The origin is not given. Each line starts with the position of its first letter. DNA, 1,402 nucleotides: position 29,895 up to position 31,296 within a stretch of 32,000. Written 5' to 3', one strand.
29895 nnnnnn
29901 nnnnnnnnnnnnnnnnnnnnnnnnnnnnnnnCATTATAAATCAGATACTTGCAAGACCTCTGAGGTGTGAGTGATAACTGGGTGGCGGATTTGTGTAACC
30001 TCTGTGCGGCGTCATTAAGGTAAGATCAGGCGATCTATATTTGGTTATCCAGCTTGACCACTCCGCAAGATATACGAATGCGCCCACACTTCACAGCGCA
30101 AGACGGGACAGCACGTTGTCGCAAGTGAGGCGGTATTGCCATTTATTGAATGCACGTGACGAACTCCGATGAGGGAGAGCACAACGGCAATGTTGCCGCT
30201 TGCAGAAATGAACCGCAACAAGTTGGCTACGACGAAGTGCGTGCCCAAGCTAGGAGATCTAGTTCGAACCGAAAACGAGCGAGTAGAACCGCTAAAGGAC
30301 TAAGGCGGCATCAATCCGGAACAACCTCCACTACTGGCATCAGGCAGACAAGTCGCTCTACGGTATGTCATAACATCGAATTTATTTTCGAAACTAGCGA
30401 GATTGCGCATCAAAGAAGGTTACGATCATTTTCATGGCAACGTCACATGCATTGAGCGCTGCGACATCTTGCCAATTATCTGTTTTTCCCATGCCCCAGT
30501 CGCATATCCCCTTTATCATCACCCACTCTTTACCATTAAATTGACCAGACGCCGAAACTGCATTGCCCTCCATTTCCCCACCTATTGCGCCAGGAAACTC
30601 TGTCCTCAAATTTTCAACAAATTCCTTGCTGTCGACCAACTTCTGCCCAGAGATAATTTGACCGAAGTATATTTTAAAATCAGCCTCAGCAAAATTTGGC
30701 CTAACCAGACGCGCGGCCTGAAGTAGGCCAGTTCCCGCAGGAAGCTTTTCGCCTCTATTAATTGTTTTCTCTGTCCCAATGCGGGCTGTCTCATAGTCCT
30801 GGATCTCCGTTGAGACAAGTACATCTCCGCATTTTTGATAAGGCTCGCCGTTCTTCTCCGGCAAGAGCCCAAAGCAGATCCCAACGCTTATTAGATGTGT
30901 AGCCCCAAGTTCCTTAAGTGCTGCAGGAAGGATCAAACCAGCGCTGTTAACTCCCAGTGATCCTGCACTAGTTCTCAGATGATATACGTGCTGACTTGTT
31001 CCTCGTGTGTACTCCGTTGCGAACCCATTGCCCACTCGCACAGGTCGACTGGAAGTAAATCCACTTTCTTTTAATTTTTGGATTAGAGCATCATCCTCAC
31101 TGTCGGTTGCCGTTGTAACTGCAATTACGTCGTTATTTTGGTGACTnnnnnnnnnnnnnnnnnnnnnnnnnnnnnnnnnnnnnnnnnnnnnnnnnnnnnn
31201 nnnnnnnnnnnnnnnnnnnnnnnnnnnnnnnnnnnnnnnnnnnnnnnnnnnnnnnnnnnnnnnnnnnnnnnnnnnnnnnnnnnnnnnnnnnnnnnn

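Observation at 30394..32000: PNP/MTAN-type nucleosidase domain fused to an unknown N-terminal region in an AT-rich island: candidate novel anti-phage effector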

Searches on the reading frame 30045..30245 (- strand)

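Call 92: search_protein_families(library=pfam, proteins=[window:30045-30245:-], max_evalue=0.05)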
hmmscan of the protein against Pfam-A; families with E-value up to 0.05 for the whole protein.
window:30045-30245:- (66 aa): 1 family
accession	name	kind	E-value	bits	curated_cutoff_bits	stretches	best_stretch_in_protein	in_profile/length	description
PF02777.23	Sod_Fe_C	-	0.017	15.6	20.9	1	21-61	38-78/102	Iron/manganese superoxide dismutases, C-terminal domain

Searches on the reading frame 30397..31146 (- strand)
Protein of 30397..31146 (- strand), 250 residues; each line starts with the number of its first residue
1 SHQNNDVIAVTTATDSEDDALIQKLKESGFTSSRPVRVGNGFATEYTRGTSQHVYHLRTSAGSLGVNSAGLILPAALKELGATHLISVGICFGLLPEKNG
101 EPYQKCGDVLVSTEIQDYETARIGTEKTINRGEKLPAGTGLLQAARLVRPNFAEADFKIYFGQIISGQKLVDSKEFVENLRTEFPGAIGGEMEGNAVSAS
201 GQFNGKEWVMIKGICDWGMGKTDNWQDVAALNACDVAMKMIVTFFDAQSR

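Call 52: search_solved_structures(query=window:30397-31146:-, max_evalue=0.01, show_alignments=3)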
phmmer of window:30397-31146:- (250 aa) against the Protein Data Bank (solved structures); distinct sequences matched with E-value up to 0.01: 13.
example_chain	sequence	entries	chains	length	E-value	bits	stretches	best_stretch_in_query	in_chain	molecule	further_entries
4l0m_A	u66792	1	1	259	1.7e-06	30.9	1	74-224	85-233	putative 5'-methylthioadenosine/S-adenosylhomocysteine nucleosidase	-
6po4_A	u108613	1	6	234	5.3e-06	29.3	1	104-227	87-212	5'-methylthioadenosine/S-adenosylhomocysteine nucleosidase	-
3eei_A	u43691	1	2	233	5.6e-05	25.9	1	68-241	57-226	5-methylthioadenosine nucleosidase/S-adenosylhomocysteine nucleosidase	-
5ue1_A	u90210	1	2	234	0.00032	23.5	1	104-240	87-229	5'-methylthioadenosine/S-adenosylhomocysteine nucleosidase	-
4kn5_A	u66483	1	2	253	0.00079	22.2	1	155-248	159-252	Methylthioadenosine nucleosidase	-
3o4v_A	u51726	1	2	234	0.0019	20.9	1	101-217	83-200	MTA/SAH nucleosidase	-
1jys_A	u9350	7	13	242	0.0021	20.8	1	93-217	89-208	MTA/SAH nucleosidase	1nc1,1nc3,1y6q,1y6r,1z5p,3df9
1z5n_A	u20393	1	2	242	0.0021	20.8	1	93-217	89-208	MTA/SAH nucleosidase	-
4wkc_A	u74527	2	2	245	0.0022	20.7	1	92-217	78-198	5'-methylthioadenosine/S-adenosylhomocysteine nucleosidase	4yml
4gmh_A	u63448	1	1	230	0.0032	20.2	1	106-223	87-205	5'-methylthioadenosine/S-adenosylhomocysteine nucleosidase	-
3bl6_A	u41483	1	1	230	0.0032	20.2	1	106-223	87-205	5'-methylthioadenosine nucleosidase/S-adenosylhomocysteine nucleosidase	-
1z5o_A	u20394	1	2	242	0.0052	19.5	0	101-214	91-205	MTA/SAH nucleosidase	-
4g41_A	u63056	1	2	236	0.0081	18.8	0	161-245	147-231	MTA/SAH nucleosidase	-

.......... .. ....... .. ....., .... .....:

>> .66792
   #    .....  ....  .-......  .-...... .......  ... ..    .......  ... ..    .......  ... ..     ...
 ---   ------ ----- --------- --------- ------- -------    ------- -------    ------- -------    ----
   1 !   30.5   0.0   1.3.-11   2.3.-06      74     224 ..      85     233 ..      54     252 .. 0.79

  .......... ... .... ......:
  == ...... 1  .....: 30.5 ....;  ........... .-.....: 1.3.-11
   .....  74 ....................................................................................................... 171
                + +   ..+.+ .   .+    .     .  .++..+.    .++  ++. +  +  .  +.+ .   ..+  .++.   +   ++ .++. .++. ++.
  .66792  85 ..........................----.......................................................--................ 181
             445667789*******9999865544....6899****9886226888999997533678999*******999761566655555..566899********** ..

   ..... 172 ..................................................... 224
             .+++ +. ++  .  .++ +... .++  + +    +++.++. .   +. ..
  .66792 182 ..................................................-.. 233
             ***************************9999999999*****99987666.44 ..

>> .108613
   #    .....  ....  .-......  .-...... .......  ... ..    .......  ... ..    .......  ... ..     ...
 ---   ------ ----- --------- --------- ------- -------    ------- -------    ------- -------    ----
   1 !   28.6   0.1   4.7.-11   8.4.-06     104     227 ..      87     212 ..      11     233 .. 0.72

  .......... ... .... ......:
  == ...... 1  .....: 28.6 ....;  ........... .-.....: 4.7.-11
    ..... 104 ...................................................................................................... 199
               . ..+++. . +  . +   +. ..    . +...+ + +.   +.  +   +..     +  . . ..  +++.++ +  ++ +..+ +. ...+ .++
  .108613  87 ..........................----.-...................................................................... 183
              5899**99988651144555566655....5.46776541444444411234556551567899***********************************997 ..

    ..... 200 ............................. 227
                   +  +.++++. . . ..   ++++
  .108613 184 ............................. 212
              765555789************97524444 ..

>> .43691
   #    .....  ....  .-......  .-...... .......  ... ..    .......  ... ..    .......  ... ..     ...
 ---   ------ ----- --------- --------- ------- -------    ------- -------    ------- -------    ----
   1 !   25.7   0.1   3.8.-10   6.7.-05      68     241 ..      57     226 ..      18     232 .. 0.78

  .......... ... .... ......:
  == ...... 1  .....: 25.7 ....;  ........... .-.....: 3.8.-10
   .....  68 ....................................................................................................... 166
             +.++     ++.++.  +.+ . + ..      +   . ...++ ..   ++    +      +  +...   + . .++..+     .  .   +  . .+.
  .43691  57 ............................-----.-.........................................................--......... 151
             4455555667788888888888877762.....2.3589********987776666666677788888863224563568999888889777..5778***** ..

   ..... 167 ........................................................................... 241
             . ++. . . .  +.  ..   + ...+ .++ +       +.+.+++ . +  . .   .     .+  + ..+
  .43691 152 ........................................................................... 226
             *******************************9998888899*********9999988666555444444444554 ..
